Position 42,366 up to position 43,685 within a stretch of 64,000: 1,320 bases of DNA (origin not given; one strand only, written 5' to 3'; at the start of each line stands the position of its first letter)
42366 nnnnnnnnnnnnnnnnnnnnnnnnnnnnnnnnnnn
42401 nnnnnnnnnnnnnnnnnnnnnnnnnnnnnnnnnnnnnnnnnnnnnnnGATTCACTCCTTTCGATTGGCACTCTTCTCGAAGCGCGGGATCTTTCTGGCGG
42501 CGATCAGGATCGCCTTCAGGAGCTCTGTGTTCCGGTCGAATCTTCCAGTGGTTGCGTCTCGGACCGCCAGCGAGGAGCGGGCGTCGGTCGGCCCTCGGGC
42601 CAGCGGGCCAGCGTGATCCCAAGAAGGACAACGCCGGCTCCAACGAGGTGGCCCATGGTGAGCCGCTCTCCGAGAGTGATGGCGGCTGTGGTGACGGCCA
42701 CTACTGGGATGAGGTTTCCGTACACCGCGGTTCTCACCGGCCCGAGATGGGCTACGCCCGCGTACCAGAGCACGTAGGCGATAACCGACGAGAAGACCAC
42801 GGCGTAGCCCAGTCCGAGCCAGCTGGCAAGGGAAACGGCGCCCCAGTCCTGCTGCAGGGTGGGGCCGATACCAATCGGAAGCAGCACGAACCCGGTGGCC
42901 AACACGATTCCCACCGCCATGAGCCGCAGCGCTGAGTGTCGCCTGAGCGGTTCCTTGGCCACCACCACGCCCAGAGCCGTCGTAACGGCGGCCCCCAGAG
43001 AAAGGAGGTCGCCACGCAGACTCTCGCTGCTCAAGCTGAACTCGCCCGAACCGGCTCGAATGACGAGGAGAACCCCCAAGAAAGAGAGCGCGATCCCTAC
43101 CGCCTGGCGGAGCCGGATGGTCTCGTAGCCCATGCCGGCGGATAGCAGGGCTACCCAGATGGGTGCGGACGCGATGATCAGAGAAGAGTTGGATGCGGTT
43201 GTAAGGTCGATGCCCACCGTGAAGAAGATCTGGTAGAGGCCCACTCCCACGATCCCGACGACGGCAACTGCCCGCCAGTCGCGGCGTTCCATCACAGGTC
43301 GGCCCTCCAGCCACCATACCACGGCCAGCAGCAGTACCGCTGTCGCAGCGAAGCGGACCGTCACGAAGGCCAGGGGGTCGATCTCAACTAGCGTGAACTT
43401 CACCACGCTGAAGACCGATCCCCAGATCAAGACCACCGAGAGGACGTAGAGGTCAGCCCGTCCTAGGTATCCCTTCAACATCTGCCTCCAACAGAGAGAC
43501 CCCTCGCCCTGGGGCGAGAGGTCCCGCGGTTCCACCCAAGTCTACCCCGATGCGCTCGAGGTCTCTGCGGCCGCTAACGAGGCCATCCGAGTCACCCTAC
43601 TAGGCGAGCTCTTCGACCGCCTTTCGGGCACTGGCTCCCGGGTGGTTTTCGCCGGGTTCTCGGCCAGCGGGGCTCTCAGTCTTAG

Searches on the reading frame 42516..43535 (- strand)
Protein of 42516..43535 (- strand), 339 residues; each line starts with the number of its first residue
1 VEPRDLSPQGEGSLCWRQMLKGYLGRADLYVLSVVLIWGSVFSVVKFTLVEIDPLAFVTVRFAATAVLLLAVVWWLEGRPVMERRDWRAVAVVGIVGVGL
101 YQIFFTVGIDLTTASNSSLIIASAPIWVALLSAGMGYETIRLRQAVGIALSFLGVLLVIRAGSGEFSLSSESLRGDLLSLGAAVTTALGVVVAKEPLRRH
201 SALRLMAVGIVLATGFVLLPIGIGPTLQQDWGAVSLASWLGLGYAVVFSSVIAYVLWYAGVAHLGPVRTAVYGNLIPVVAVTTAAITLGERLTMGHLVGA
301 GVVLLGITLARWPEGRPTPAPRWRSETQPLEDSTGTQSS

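Call 35: search_protein_families(library=pfam, proteins=[window:42516-43535:-], max_evalue=0.0001)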
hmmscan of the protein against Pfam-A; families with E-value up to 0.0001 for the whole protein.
window:42516-43535:- (339 aa): 1 family
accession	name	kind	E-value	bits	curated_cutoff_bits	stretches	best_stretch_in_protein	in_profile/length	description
PF00892.27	EamA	-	1.8e-44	151.7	28.2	2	27-159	3-134/135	EamA-like transporter family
